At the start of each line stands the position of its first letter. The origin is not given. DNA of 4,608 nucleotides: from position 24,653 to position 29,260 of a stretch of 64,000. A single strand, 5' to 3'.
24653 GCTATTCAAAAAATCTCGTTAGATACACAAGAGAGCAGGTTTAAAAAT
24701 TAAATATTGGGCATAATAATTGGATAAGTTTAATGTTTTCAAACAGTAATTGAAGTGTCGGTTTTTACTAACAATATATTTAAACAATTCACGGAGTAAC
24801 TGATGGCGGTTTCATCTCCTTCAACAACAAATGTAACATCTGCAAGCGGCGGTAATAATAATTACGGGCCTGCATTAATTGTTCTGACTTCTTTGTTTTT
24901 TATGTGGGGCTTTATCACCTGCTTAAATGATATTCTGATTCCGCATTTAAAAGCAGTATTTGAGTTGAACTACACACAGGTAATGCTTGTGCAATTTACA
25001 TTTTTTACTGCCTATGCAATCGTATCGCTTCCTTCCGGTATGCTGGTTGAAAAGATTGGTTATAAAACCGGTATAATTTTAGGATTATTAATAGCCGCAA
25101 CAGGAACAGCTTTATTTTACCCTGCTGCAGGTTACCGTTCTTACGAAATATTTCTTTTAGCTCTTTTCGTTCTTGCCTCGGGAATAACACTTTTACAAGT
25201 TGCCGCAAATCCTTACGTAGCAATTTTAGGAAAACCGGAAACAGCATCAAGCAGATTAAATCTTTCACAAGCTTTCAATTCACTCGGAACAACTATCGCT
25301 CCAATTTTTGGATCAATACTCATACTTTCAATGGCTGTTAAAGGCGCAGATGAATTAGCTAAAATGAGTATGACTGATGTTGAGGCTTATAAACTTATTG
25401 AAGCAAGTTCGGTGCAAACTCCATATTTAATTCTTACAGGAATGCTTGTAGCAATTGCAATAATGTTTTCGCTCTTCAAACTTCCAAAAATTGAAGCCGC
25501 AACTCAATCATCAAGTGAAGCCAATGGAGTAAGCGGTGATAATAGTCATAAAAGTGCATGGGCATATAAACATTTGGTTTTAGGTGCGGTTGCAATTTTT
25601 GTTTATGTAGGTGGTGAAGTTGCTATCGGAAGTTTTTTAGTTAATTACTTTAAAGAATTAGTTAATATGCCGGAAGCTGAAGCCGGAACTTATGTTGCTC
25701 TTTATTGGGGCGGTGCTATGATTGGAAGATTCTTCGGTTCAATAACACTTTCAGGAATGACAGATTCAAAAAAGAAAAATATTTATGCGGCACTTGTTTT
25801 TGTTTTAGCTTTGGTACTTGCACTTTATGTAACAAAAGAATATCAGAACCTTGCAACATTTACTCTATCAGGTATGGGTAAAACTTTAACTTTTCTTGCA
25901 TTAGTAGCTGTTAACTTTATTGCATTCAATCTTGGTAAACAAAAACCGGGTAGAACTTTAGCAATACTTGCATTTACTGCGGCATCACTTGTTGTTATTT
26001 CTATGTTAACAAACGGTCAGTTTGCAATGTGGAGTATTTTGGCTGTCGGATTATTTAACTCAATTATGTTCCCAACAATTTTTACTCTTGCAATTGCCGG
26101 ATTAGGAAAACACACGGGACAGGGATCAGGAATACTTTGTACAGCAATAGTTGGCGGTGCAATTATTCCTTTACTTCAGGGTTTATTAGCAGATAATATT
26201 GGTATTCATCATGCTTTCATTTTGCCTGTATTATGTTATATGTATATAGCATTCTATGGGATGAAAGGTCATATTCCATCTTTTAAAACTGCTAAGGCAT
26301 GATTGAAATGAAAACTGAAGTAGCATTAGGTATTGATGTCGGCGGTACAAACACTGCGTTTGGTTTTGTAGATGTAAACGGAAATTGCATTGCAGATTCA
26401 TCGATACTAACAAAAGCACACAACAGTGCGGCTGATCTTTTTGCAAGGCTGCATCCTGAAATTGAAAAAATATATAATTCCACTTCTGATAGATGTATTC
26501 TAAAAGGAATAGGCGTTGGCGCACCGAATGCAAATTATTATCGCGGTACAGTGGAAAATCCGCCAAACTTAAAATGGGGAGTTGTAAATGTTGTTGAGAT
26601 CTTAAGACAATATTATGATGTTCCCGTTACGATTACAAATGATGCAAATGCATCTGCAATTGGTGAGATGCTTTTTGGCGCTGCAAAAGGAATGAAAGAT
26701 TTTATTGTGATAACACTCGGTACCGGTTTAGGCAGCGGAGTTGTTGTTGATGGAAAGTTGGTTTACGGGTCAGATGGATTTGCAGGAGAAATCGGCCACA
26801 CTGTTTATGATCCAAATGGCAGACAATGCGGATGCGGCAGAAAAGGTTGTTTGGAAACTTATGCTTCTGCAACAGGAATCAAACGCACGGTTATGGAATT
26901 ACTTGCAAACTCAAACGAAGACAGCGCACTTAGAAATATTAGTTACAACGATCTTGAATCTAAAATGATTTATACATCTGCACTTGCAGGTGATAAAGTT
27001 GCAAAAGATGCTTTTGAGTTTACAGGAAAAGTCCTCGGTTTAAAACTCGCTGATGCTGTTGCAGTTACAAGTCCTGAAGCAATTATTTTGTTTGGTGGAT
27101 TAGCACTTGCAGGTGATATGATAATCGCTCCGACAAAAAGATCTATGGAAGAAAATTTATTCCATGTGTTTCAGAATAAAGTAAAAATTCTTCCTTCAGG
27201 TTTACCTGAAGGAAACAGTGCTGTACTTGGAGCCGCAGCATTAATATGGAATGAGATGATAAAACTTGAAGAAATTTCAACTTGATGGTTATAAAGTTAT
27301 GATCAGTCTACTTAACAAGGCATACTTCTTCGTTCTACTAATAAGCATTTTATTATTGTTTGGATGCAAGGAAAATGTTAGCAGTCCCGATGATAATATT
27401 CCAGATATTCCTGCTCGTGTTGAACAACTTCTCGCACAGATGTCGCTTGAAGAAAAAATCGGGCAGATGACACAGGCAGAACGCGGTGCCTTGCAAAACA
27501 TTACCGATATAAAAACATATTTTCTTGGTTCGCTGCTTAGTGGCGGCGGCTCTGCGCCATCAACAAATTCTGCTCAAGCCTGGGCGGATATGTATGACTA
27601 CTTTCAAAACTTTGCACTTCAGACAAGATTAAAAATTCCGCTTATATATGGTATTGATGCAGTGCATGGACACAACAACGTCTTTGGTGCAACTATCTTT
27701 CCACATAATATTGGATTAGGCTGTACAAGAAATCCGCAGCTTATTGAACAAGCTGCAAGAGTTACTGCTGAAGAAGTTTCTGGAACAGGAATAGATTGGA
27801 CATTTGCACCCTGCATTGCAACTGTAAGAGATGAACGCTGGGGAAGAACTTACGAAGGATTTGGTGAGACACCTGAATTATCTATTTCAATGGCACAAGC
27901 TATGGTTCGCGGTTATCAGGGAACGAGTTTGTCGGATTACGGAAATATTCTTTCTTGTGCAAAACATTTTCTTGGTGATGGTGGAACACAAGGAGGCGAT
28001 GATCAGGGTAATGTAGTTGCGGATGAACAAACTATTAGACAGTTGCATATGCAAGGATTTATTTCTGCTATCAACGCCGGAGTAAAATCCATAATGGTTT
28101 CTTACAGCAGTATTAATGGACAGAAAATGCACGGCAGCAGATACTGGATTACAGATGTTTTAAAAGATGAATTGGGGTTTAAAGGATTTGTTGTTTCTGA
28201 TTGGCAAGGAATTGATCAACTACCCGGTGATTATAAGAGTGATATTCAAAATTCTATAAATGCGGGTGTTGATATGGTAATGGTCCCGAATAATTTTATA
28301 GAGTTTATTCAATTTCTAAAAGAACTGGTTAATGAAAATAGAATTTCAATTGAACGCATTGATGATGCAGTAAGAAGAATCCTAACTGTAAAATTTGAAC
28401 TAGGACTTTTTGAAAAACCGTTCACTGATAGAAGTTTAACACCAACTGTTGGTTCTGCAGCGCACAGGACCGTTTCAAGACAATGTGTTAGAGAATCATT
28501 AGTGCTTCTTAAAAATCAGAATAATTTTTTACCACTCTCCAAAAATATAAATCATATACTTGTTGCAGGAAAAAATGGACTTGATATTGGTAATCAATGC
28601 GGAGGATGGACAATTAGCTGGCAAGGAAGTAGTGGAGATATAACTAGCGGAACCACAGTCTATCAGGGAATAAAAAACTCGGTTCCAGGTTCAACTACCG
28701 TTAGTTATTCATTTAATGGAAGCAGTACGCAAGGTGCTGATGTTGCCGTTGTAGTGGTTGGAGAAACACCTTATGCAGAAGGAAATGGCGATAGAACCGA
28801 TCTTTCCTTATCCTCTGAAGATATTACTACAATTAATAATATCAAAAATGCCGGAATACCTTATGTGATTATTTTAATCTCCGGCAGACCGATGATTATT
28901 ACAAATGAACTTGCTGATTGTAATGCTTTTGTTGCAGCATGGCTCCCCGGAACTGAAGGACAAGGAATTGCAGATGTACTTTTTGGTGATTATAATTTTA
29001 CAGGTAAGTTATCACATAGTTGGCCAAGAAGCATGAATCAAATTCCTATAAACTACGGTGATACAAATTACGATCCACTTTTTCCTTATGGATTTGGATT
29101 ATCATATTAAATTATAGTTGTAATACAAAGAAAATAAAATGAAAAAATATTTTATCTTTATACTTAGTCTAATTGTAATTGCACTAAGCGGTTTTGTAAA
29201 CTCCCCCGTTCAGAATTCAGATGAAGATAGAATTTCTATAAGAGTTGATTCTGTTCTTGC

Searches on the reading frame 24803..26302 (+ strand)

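Call 9: search_protein_families(library=pfam, proteins=[window:24803-26302:+], max_evalue=0.001)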
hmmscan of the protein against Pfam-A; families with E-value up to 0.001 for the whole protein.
window:24803-26302:+ (499 aa): 1 family
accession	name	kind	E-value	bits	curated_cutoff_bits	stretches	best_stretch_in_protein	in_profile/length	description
PF07690.21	MFS_1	-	2.9e-22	79.5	33.4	1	30-364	4-312/347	Major Facilitator Superfamily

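Call 52: search_protein_families(library=ncbifam, proteins=[window:24803-26302:+], max_evalue=1e-10)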
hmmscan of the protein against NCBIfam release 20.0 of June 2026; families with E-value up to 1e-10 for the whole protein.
window:24803-26302:+ (499 aa): 5 families
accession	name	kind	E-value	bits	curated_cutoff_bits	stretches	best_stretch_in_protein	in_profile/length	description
TIGR01272.1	gluP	subfamily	7.5e-111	370.5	202.55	2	105-367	1-251/310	glucose/galactose MFS transporter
TIGR00885.1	fucP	equivalog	1.4e-83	281.4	280.4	2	25-345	5-321/410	L-fucose:H+ symporter permease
NF007524.0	PRK10133.1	equivalog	2.7e-76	257.2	427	2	9-356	12-357/438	L-fucose:H+ symporter permease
NF046060.1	NagP_SO3503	equivalog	8.7e-58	196.2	625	2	25-368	8-337/423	N-acetylglucosamine MFS transporter NagP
NF002982.0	PRK03699.1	equivalog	1.4e-14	54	221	0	192-355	150-303/395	MFS transporter TsgA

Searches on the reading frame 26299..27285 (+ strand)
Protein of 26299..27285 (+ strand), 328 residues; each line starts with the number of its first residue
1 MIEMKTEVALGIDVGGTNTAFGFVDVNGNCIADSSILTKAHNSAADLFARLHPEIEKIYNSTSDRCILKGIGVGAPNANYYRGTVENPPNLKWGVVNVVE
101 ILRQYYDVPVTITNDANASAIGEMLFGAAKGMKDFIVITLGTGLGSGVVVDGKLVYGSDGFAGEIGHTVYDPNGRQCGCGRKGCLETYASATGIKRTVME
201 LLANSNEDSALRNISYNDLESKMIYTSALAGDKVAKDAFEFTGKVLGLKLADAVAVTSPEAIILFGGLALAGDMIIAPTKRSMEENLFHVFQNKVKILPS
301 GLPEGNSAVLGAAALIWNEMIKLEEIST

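Call 9: search_protein_families(library=pfam, proteins=[window:26299-27285:+], max_evalue=0.001)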
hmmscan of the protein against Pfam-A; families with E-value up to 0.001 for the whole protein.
window:26299-27285:+ (328 aa): 2 families
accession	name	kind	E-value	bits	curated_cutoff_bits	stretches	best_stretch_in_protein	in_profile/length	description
PF00480.26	ROK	-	3.4e-63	214.3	22.9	1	10-316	2-291/294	ROK family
PF02685.22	Glucokinase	-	2.6e-05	23.8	22.1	1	13-176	4-167/314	Glucokinase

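Call 52: search_protein_families(library=ncbifam, proteins=[window:26299-27285:+], max_evalue=1e-10)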
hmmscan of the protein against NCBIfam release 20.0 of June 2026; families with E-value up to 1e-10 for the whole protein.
window:26299-27285:+ (328 aa): 13 families
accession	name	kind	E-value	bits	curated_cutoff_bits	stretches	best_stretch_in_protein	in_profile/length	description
TIGR00744.1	ROK_glcA_fam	subfamily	1.1e-67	228.6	260.35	1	10-325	1-317/318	ROK family glucokinase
NF047937.1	TransRegNagC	equivalog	1.2e-42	146.6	650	1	9-321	81-388/399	DNA-binding transcriptional regulator NagC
NF049930.1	TransRegMlc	equivalog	3.5e-39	135.2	530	1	12-321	90-394/405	sugar metabolism global transcriptional regulator Mlc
NF003461.0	PRK05082.1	subfamily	4.1e-38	131.4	283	1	9-316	3-286/291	N-acetylmannosamine kinase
NF047821.1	NactlManKinNanK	equivalog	6.4e-36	124.4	450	1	9-275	3-250/288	N-acetylmannosamine kinase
NF007251.0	PRK09698.1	equivalog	1.1e-31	110.2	253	1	3-210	2-209/304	allose kinase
NF045551.1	GK_Pyrobac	equivalog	1.6e-27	96.6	500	1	10-318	3-282/294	ATP-dependent glucokinase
NF007108.0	PRK09557.1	equivalog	4.2e-25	88.7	443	1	9-285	3-271/303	fructokinase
NF009835.0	PRK13310.1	equivalog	2.7e-20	72.9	380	1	10-277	3-263/303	N-acetylglucosamine kinase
NF042998.1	bglucokin_BglK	equivalog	1.2e-17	64.2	550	1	12-269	6-245/291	beta-glucoside kinase BglK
NF045942.1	PolPhglucPhase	equivalog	2.1e-14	53.9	250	1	9-158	2-149/242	polyphosphate--glucose phosphotransferase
NF045550.1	FrctkaseScrK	equivalog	5.7e-14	52.2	400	1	81-190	75-186/293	fructokinase ScrK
NF009836.0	PRK13311.1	equivalog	1.5e-11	44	551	1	10-195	3-195/256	N-acetyl-D-glucosamine kinase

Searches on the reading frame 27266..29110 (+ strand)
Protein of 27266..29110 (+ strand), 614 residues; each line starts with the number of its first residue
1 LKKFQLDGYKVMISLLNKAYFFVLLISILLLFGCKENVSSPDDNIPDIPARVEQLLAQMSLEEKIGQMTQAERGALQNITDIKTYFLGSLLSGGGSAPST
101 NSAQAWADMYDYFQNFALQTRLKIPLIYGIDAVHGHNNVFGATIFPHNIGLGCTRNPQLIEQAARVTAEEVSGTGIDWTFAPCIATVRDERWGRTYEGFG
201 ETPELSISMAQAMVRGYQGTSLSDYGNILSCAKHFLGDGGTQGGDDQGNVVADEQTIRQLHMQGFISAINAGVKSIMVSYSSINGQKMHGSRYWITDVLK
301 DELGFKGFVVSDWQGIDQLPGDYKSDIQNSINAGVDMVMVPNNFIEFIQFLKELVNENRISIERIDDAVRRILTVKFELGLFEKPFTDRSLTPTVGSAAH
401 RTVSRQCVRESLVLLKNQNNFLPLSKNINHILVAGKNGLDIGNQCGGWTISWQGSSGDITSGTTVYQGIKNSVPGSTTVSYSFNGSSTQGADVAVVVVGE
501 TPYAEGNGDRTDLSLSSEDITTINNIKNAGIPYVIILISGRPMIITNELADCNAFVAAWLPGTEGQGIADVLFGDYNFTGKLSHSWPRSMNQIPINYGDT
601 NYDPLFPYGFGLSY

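Call 9: search_protein_families(library=pfam, proteins=[window:27266-29110:+], max_evalue=0.001)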
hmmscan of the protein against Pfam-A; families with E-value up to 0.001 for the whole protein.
window:27266-29110:+ (614 aa): 2 families
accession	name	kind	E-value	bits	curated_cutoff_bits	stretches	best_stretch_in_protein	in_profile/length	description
PF00933.27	Glyco_hydro_3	-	2.5e-79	267.4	27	1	61-375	2-316/316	Glycosyl hydrolase family 3 N terminal domain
PF01915.27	Glyco_hydro_3_C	-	4.5e-46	157.8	31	1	412-614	1-200/200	Glycosyl hydrolase family 3 C-terminal domain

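Call 52: search_protein_families(library=ncbifam, proteins=[window:27266-29110:+], max_evalue=1e-10)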
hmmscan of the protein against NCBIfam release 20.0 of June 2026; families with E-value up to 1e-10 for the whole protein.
window:27266-29110:+ (614 aa): 8 families
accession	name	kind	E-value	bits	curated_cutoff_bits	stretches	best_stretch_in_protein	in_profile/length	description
NF052331.1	Bet13-16Glucosase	equivalog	1.1e-107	361.1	1330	2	46-482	10-448/750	exo-beta-d-1,3/1,6-glucosidase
NF011678.0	PRK15098.1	equivalog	8.1e-104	348.6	666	2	47-482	33-459/765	beta-glucosidase BglX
NF041579.1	betaxyl_Flavo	equivalog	2.1e-77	260.9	1350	1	114-614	55-597/716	beta-xylosidase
NF041776.1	xylosidase_Xyl3A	equivalog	1.5e-69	234.9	1250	2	131-483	53-420/846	xylan 1,4-beta-xylosidase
NF052329.1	XyloArabinsidase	equivalog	7.5e-68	229.3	1050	2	50-438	4-402/750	beta-xylosidase/alpha-l-arabinosidase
NF041610.1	alph_arabinopyran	equivalog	4.8e-41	140.8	1300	1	138-594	54-496/738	exo-alpha-(1->6)-L-arabinopyranosidase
NF052330.1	BetGlucosiCelf0468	equivalog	8.6e-40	136.7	1300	2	140-448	52-356/817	beta-d-glucosidase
NF003740.0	PRK05337.1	equivalog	2.1e-22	79.7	207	1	157-371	97-310/340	beta-N-acetylhexosaminidase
